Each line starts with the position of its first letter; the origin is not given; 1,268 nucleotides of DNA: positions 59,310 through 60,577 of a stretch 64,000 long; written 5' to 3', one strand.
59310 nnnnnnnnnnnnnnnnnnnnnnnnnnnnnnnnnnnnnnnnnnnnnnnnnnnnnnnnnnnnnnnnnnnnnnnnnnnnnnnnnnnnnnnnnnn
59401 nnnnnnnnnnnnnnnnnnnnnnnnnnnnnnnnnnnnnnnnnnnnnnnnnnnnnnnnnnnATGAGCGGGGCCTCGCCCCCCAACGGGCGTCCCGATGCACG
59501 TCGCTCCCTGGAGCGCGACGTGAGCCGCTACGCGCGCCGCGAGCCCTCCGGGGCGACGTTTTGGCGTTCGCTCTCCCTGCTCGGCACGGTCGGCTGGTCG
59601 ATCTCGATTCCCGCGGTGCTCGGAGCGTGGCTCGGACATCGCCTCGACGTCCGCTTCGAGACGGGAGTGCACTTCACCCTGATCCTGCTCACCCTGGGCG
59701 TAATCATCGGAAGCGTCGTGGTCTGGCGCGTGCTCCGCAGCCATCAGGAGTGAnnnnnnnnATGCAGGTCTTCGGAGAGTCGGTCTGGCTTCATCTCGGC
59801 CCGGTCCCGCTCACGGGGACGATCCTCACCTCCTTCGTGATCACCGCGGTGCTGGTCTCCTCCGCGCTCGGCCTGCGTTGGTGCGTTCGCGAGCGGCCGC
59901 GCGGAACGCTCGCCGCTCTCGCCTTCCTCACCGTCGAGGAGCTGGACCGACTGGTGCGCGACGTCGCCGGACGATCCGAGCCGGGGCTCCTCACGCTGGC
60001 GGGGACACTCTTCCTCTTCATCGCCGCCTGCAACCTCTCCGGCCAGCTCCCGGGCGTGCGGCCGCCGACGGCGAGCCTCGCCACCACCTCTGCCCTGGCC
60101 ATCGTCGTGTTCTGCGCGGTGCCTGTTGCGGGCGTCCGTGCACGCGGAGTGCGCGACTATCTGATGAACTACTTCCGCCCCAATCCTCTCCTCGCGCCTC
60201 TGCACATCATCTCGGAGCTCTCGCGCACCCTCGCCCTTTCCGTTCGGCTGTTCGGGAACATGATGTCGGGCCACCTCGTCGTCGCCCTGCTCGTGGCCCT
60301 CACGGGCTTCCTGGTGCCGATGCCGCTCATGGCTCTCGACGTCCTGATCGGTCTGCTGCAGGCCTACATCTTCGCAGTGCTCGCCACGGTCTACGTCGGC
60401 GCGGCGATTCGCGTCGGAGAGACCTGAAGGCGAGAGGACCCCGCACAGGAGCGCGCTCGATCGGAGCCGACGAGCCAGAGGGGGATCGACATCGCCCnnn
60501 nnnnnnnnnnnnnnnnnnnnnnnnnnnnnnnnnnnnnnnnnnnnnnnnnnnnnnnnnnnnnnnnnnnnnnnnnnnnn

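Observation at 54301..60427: Delta-less, AtpQ-containing (N-type) ATPase operon in a circularly permuted gene order and without AtpR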

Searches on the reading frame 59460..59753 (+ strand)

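Call 4: search_protein_families(library=pfam, proteins=[window:59460-59753:+], max_evalue=0.01)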
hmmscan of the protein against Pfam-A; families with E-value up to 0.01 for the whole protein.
window:59460-59753:+ (97 aa): 1 family
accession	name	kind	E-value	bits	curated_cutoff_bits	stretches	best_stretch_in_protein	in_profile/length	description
PF09527.15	ATPase_gene1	-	1.6e-12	47.8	26.6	1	38-90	1-53/54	Putative F0F1-ATPase subunit Ca2+/Mg2+ transporter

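Call 5: search_protein_families(library=ncbifam, proteins=[window:59460-59753:+], max_evalue=0.01)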
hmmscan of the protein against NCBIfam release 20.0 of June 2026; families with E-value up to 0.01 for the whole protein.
window:59460-59753:+ (97 aa): 1 family
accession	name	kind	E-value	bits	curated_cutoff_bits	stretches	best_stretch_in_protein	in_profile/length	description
TIGR02230.1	ATPase_gene1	hypoth_equivalog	2e-13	50.4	46.7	1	24-92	28-96/100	putative F0F1-ATPase subunit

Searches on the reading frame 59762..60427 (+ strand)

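Call 4: search_protein_families(library=pfam, proteins=[window:59762-60427:+], max_evalue=0.01)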
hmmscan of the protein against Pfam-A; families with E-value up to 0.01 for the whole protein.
window:59762-60427:+ (221 aa): 1 family
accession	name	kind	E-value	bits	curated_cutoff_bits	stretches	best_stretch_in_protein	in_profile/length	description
PF00119.25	ATP-synt_A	-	2.2e-42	145.8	33.9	1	23-212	3-216/217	ATP synthase A chain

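Call 5: search_protein_families(library=ncbifam, proteins=[window:59762-60427:+], max_evalue=0.01)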
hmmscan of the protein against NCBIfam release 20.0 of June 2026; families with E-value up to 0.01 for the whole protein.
window:59762-60427:+ (221 aa): 14 families
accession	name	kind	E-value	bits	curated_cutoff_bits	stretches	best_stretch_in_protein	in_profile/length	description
NF009955.0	PRK13421.1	equivalog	9.9e-63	211.7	302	1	7-218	9-219/231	F0F1 ATP synthase subunit A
NF004481.0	PRK05815.2-3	equivalog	1.4e-59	201.5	227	1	7-220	8-222/225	F0F1 ATP synthase subunit A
NF009954.0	PRK13420.1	equivalog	4.5e-58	196.7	272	1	5-218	7-219/229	F0F1 ATP synthase subunit A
TIGR03306.1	altF1_A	exception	4.5e-55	186.6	302.1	1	9-216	8-216/217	alternate F1F0 ATPase, F0 subunit A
TIGR01131.1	ATP_synt_6_or_A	equivalog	6.3e-36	124.4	102.6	1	22-214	21-225/227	F0F1 ATP synthase subunit A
NF004486.0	PRK05815.3-4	equivalog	5.3e-35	121.2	272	1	13-216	21-223/224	F0F1 ATP synthase subunit A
NF004479.0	PRK05815.1-4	equivalog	1.5e-27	96.4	268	1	15-216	13-234/238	F0F1 ATP synthase subunit A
NF004482.0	PRK05815.2-4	equivalog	5e-27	95.2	225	1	38-217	49-249/252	F0F1 ATP synthase subunit A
NF004484.0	PRK05815.3-2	equivalog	3.2e-26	92.5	234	1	15-212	17-220/226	F0F1 ATP synthase subunit A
NF004485.0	PRK05815.3-3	equivalog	8.4e-21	74.6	249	1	17-211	25-247/281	F0F1 ATP synthase subunit A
NF004477.0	PRK05815.1-1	equivalog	3.3e-17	62.8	280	1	102-215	140-264/268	F0F1 ATP synthase subunit A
NF009953.0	PRK13419.1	equivalog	7.6e-17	61.6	460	1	74-216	171-330/346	F0F1 ATP synthase subunit A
NF004487.0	PRK05815.3-5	equivalog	1.3e-13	50.9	224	2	82-183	92-185/269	F0F1 ATP synthase subunit A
NF009952.0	PRK13417.1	equivalog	3.2e-08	33.4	531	1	146-216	267-349/352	F0F1 ATP synthase subunit A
